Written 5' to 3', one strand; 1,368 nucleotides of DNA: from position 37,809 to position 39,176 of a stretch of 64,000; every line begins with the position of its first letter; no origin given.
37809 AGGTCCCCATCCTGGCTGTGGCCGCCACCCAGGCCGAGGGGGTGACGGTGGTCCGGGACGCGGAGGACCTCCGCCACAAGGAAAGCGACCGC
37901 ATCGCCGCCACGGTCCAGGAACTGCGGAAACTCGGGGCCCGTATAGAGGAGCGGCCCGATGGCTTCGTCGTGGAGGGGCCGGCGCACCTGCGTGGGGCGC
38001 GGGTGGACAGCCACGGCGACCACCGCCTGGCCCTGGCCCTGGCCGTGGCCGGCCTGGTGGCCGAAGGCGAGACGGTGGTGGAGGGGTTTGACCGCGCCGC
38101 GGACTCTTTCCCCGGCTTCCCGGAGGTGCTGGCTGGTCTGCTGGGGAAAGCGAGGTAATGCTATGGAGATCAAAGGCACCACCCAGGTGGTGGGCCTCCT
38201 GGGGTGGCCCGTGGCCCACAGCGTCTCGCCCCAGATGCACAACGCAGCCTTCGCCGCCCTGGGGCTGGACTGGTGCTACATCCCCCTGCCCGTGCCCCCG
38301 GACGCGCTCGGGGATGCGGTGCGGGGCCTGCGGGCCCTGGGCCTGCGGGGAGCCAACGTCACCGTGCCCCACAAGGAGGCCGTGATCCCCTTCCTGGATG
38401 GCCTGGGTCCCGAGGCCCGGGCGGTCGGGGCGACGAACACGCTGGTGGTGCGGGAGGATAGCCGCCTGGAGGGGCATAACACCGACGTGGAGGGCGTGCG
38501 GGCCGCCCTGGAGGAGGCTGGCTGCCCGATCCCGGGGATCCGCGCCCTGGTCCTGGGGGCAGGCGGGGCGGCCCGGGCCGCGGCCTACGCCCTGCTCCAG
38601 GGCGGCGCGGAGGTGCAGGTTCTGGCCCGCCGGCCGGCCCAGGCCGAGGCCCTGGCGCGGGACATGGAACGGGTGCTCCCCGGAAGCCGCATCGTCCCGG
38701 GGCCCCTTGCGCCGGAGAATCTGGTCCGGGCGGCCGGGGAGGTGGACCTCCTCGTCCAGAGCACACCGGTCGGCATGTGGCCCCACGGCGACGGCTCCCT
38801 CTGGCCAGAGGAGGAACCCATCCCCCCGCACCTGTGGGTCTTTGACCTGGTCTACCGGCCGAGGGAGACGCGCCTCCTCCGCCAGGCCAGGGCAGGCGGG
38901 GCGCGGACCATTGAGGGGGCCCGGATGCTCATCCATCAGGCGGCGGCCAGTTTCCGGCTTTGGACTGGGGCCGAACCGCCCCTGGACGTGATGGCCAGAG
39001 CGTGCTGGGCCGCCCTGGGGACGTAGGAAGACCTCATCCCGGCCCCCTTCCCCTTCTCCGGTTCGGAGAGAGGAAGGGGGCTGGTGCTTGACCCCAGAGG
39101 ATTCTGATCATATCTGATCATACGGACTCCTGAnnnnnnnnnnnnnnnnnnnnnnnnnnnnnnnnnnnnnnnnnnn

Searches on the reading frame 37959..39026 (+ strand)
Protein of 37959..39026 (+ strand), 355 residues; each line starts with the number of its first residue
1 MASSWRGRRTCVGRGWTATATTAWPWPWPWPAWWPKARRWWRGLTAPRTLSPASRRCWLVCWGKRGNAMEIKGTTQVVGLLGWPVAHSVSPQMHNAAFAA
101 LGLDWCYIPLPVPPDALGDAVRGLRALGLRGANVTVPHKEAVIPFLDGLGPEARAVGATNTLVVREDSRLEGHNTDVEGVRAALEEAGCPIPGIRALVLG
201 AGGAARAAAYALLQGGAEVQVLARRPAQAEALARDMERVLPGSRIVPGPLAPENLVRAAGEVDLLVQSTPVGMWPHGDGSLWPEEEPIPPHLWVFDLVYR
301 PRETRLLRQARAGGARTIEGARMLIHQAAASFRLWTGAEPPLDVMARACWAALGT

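Call 59: search_protein_families(library=pfam, proteins=[window:37959-39026:+], max_evalue=0.0001)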
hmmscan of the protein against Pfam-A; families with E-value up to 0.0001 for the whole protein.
window:37959-39026:+ (355 aa): 2 families
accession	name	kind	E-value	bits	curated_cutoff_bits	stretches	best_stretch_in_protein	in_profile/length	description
PF08501.16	Shikimate_dh_N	-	1.8e-28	99.1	27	1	80-162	1-83/83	Shikimate dehydrogenase substrate binding domain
PF18317.6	SDH_C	-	2e-13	50.2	25.8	1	320-348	1-29/31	Shikimate 5'-dehydrogenase C-terminal domain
